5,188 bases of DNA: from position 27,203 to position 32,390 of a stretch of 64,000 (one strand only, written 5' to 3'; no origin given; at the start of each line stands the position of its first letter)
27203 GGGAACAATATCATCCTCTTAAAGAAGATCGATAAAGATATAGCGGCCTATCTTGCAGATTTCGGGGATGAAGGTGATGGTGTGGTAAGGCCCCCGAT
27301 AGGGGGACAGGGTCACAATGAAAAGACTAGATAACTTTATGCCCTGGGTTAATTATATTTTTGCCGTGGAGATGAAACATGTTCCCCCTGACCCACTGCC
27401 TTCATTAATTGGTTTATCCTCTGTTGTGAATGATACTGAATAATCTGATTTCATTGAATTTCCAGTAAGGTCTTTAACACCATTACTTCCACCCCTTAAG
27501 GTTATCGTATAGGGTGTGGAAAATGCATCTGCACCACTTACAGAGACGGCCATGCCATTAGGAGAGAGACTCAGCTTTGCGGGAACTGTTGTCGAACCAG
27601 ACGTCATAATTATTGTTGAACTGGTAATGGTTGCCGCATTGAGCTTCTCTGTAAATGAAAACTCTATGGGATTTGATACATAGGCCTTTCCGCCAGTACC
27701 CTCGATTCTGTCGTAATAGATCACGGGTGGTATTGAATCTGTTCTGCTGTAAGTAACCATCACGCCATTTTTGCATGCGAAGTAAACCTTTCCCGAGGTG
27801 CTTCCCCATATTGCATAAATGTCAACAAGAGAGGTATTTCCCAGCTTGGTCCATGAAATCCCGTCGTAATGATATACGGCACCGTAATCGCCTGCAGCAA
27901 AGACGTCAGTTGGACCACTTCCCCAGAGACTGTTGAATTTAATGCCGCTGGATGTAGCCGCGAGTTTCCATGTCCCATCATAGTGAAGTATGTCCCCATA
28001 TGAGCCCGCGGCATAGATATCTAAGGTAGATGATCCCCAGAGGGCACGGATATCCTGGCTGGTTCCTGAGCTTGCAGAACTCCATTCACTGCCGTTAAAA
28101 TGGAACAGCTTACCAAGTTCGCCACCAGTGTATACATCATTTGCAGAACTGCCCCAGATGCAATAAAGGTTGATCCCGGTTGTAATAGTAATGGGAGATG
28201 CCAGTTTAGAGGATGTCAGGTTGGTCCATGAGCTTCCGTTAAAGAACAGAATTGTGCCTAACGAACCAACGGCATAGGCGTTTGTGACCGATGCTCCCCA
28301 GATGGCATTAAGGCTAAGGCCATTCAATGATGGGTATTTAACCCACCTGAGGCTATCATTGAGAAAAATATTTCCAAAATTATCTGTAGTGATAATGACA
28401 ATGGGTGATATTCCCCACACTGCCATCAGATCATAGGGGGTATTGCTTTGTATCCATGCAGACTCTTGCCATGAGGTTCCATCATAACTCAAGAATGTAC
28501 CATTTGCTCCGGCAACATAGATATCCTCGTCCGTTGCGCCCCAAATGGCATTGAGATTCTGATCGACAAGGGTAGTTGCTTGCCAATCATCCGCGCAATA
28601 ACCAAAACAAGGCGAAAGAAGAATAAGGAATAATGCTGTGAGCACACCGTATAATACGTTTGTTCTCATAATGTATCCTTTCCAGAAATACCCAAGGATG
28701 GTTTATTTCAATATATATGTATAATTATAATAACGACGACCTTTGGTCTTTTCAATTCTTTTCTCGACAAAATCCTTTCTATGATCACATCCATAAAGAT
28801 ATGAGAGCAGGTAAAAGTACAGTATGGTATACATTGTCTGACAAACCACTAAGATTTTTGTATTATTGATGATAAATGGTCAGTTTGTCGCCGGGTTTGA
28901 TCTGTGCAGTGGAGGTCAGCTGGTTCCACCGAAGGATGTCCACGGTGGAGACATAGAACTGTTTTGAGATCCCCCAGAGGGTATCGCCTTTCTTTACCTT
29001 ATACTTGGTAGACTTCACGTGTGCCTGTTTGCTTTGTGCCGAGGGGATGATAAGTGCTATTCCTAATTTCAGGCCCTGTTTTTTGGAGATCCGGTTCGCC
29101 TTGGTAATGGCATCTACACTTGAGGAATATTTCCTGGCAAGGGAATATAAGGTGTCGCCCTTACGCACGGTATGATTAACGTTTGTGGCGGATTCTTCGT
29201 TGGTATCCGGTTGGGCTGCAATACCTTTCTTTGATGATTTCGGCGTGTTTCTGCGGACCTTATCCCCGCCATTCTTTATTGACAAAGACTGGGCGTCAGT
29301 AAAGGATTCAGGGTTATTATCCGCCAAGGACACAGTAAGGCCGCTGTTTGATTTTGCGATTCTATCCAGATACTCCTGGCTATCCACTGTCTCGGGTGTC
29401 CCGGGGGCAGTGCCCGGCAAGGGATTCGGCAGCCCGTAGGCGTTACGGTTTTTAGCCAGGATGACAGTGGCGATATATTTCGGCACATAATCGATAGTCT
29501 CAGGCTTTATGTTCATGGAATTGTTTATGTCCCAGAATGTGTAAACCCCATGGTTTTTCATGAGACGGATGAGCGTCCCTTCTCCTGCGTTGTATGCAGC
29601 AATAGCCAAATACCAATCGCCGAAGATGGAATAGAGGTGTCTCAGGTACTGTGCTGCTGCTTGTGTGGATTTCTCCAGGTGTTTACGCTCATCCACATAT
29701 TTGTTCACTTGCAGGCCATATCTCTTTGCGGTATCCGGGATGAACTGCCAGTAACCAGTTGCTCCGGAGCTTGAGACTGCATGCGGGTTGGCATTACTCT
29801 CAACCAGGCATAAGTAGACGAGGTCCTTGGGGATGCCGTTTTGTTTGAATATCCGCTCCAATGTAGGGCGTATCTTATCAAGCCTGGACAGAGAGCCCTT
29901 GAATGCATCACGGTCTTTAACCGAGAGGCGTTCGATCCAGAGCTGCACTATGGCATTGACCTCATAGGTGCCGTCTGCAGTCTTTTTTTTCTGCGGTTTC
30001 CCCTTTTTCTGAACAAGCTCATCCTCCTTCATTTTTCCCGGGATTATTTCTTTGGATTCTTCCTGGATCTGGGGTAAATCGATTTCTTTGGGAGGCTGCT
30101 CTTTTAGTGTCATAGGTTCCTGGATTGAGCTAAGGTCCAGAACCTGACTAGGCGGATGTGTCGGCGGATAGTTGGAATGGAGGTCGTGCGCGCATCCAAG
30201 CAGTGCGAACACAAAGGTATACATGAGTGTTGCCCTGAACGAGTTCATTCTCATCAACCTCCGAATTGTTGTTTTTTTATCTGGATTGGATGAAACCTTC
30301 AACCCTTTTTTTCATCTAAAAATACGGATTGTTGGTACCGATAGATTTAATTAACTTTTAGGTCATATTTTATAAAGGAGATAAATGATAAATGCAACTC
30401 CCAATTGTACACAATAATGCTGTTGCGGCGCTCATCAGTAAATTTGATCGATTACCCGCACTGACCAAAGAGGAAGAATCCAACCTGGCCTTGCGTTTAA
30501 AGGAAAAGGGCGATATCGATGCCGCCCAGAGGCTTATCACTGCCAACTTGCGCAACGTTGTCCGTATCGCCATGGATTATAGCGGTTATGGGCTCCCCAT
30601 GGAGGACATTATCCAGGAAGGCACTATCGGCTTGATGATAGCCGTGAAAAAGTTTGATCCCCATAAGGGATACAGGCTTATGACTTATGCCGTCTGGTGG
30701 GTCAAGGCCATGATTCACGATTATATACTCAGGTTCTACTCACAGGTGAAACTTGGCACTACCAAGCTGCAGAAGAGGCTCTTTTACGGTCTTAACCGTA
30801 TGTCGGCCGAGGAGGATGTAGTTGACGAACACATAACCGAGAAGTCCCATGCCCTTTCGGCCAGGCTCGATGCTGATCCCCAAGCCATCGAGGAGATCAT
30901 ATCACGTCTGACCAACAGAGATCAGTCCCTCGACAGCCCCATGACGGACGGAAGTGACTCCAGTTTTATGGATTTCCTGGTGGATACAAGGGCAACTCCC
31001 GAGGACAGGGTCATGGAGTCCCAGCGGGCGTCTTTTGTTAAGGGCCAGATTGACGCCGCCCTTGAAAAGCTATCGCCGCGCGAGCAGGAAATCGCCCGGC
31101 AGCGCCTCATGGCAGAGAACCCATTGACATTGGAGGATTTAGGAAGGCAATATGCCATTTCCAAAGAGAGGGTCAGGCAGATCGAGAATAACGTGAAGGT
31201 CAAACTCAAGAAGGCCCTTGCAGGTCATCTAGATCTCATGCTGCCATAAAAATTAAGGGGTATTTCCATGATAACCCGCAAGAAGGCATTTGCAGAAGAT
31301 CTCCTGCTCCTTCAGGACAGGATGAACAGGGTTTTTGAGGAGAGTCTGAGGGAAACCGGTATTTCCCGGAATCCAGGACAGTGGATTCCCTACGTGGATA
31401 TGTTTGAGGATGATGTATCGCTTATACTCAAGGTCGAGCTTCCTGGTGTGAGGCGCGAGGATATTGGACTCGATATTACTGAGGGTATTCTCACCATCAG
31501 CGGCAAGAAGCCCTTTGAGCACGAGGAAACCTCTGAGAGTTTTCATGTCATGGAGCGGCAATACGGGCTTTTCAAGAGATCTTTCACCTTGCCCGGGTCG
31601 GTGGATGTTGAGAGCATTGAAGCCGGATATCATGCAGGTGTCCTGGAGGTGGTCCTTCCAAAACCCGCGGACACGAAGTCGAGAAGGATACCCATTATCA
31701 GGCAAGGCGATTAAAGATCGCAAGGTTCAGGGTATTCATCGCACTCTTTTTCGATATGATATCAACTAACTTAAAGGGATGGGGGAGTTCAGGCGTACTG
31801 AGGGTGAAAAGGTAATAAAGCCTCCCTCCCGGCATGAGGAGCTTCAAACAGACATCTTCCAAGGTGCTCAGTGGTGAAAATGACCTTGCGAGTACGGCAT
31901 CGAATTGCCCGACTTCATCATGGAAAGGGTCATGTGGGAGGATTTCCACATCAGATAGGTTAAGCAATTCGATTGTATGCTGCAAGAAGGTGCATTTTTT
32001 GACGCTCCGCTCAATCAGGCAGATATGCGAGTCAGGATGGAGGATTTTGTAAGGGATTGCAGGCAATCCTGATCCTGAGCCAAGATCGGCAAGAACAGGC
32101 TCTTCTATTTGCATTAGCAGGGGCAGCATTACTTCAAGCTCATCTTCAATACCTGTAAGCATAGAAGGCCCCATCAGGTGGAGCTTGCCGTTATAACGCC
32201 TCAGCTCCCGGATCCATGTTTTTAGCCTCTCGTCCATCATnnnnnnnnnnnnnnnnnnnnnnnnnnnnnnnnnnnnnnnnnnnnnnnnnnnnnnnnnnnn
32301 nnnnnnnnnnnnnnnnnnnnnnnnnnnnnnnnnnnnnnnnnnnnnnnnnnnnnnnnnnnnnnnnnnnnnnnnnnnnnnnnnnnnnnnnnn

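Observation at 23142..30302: Cell-wall module: the PBP1A-like gene is co-operonic (ATGA overlap) with a secreted LysM protein with a novel C-terminal domain, next to a 7-bladed beta-propeller protein and MltD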

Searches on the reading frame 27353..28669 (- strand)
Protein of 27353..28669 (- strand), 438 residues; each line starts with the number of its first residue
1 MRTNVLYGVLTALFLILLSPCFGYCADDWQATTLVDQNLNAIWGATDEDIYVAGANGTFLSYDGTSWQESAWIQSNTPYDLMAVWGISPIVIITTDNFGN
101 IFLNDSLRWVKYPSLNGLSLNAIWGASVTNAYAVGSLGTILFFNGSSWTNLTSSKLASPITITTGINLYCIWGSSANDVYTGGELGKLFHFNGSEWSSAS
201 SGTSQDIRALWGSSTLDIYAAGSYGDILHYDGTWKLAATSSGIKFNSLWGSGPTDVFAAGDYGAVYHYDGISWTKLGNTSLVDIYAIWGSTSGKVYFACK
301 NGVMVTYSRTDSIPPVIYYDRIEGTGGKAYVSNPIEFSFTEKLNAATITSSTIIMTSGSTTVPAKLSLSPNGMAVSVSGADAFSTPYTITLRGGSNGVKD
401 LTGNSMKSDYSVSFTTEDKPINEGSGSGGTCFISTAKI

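Call 6: search_protein_families(library=pfam, proteins=[window:27353-28669:-], max_evalue=0.01)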
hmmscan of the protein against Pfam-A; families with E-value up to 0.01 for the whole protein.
window:27353-28669:- (438 aa): 1 family
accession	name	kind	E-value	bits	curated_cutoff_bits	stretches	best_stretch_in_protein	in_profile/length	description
PF13205.12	Big_5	-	2.8e-11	44.5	23.6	1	332-416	22-105/105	Bacterial Ig-like domain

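Call 8: search_protein_families(library=ncbifam, proteins=[window:27353-28669:-], max_evalue=0.01)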
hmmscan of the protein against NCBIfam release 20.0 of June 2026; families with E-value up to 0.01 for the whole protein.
window:27353-28669:- (438 aa): 0 families

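Call 52: search_protein_families(library=ncbifam, proteins=[window:27353-28669:-], max_evalue=10)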
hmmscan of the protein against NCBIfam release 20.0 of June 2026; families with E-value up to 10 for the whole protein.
window:27353-28669:- (438 aa): 1 family
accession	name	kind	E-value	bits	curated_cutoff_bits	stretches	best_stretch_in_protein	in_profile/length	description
NF041763.1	sort_motif_CFI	domain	0.14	11.9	15.9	1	425-437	2-14/14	CFI-box putative sorting motif-containing protein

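Call 57: find_homologous_proteins(query=window:27353-28669:-, max_evalue=1e-10)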
Query window:27353-28669:- (438 aa): 785 proteins with E <= 1e-10 among 8000 candidates; the best 120 are listed.
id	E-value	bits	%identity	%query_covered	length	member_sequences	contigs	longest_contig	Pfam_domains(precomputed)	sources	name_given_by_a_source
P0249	2.7e-265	898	92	100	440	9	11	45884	PF13205.13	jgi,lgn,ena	jgi:hypothetical protein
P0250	3.4e-264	895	92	100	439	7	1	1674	PF13205.13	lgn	-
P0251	1.0e-152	527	56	100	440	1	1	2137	PF13205.13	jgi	jgi:hypothetical protein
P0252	2.2e-141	490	53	100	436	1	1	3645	PF13205.13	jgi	jgi:hypothetical protein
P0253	6.3e-140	485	53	100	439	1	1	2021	PF12768.14,PF13205.13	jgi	jgi:hypothetical protein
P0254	2.3e-139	483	53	100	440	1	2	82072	PF13205.13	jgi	jgi:hypothetical protein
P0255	2.1e-136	474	54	96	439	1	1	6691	PF13205.13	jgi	jgi:hypothetical protein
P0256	2.5e-136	473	64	82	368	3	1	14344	PF13205.13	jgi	jgi:hypothetical protein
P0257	1.5e-134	467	52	99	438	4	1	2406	PF13205.13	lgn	-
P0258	2.8e-132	460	52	100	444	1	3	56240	PF13205.13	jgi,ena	jgi:hypothetical protein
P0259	2.5e-131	457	51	100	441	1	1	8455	PF13205.13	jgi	jgi:hypothetical protein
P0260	3.6e-131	456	51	100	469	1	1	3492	PF13205.13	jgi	jgi:hypothetical protein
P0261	1.4e-128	448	53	100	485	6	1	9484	PF13205.13,PF25852.1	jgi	jgi:hypothetical protein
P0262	5.2e-127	443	54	94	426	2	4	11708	PF13205.13,PF25852.1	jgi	jgi:hypothetical protein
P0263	2.2e-123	431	52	96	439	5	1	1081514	PF13205.13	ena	-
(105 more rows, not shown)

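Call 65: predict_structure(alignment_id=A4)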
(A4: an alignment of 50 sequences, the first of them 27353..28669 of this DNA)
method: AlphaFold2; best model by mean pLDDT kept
length: 438 residues; sequences in the alignment: 50
mean_pLDDT: 90.2   pTM: 0.85
mean pLDDT of the five models: 90.2, 90.1, 90.0, 89.1, 89.1
residues with pLDDT >= 90: 342; 70-90: 54; 50-70: 28; < 50: 14
segments of 3 or more residues with pLDDT < 50: 19-25, 436-438
pLDDT, mean of each block of 10 residues (from residue 1): 66 67 62 97 96 98 95 95 92 96 93 90 95 96 93 64 92 96 98 93 97 97 98 96 96 96 96 84 95 96 95 92 86 93 96 96 96 93 94 96 96 93 56 50
secondary structure, 60 per line:
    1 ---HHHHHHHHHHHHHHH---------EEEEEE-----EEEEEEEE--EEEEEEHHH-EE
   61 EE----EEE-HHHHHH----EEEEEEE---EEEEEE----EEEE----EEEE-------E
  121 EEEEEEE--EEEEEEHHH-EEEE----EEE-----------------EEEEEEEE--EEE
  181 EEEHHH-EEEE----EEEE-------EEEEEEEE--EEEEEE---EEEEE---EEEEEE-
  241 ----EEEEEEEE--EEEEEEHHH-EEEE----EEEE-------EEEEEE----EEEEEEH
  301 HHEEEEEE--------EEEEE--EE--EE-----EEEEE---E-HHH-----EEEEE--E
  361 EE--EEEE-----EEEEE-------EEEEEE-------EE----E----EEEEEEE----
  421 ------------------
elements in order: H4-18 E28-33 E39-46 E49-54 E59-62 E67-69 H71-76 E81-87 E91-96 E101-104 E109-112 E120-127 E130-135 E140-143 E148-150 E168-175 E178-183 E188-191 E196-199 E207-214 E217-222 E226-230 E234-239 E245-252 E255-260 E265-268 E273-276 E284-289 E294-299 E303-308 E317-321 E335-339 E353-357 E360-362 E365-368 E374-378 E386-391 E410-416

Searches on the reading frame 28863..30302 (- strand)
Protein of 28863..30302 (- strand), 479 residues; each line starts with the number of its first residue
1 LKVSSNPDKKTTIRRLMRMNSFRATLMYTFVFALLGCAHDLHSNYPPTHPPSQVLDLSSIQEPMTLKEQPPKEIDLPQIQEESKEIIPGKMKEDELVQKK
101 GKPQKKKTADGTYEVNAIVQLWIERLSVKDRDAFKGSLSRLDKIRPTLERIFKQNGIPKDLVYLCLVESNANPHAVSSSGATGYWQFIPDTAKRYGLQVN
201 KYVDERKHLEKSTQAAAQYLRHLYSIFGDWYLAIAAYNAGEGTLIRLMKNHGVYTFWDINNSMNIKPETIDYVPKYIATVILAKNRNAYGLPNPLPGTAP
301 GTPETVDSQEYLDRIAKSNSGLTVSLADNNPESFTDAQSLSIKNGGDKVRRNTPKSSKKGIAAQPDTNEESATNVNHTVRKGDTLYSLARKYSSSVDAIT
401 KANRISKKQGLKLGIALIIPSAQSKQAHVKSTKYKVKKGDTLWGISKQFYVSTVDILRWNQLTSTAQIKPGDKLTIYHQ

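Call 6: search_protein_families(library=pfam, proteins=[window:28863-30302:-], max_evalue=0.01)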
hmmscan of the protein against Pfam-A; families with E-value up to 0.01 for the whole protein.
window:28863-30302:- (479 aa): 6 families
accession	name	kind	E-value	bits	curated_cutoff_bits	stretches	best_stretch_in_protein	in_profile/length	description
PF01464.25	SLT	-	5.1e-27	94.2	21.3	1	155-253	10-110/117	Transglycosylase SLT domain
PF01476.26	LysM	-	5.7e-27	93.9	20.9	2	434-476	1-42/43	LysM domain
PF23473.1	LysM3_LYK4_5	-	3.5e-08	33.8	29.3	1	434-468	5-38/48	LYK4/5 LysM3 domain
PF23457.1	LysM2_NFP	-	0.0016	18.9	36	0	373-391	4-22/56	NFP LysM2 domain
PF23446.1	LysM1_NFP_LYK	-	0.0027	19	36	0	441-475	17-52/60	NFP/LYK LysM1 domain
PF23462.1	LysM3_NFP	-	0.0058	17.6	28.1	0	438-461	9-32/48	NFP LysM3 domain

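Call 8: search_protein_families(library=ncbifam, proteins=[window:28863-30302:-], max_evalue=0.01)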
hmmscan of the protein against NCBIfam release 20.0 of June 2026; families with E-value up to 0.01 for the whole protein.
window:28863-30302:- (479 aa): 19 families
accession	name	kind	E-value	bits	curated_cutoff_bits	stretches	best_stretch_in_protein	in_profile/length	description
NF008050.0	PRK10783.1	equivalog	6.8e-56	189.5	508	1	153-478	113-449/457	murein transglycosylase D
NF047755.1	LIC_10271_M23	exception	2.3e-14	53.6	180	2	415-477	9-70/207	LIC_10271 family cell wall hydrolase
NF050804.1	CellDivDipMCaul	equivalog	4.2e-14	52.3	900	1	376-475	310-402/634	cell division endopeptidase DipM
NF004974.0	PRK06347.1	equivalog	3e-13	49.6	701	2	425-476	541-591/592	1,4-beta-N-acetylmuramoylhydrolase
NF010723.1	PRK14125.1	equivalog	6.5e-13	48.4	60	2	420-476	21-84/87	cell division suppressor protein YneA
TIGR02899.1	spore_safA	subfamily_domain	4.7e-12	45.7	67.85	2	436-476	1-42/44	SafA/ExsA family spore coat assembly protein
NF040883.1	amid_act_ActS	equivalog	6.1e-12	45.3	375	2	364-429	23-89/242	amidase activator ActS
NF010495.0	PRK13914.1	equivalog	4.1e-10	39.2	647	2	430-476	198-243/481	invasion associated endopeptidase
NF041208.1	celldiv_DipM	equivalog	1.1e-09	38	740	1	339-429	148-237/419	cell division endopeptidase DipM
NF052398.1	Agg_Promo_Fact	equivalog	2e-09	37.9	170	1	369-430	24-84/202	aggregation-promoting factor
NF047657.1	CellWlHdaseLepto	equivalog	1.4e-08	34.5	400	1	432-477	27-72/221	hypothetical protein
NF008399.0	PRK11198.1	equivalog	1.6e-08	35.1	134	1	410-476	74-145/149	peptidoglycan-binding protein LysM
NF008631.0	PRK11619.1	equivalog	1e-07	30.8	536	1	165-250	501-591/644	murein transglycosylase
NF047373.1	BB0259_flg_lyt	exception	4.7e-07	29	234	1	153-242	557-648/705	flagellar assembly lytic transglycosylase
NF042931.1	SAG1386_EF1546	equivalog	1.2e-06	28.7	80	0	422-476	100-157/158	SAG1386/EF1546 family surface-associated protein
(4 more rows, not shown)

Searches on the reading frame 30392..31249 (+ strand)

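Call 63: search_protein_families(library=pfam, proteins=[window:30392-31249:+], max_evalue=0.001)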
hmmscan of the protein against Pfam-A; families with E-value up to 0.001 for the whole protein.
window:30392-31249:+ (285 aa): 2 families
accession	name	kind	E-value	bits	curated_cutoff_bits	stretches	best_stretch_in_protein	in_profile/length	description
PF04542.20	Sigma70_r2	-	2.7e-17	62.7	24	1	48-113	1-66/71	Sigma-70 region 2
PF04545.22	Sigma70_r4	-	2.8e-11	43.2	24.1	1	223-274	1-50/50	Sigma-70, region 4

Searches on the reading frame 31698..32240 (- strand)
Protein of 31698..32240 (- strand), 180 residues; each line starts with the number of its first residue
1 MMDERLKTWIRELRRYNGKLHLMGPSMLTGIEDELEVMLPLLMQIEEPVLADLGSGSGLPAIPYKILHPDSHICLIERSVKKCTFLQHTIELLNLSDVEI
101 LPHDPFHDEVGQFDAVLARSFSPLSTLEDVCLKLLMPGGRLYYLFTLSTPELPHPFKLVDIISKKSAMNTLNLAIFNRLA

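Call 63: search_protein_families(library=pfam, proteins=[window:31698-32240:-], max_evalue=0.001)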
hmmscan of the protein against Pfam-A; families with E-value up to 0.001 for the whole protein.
window:31698-32240:- (180 aa): 2 families
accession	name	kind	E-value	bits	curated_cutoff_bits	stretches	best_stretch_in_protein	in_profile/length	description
PF02527.21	GidB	-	8e-25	87.7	27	1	4-143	3-146/184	rRNA small subunit methyltransferase G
PF05175.20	MTS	-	0.00032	20.8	23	1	36-117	21-103/170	Methyltransferase small domain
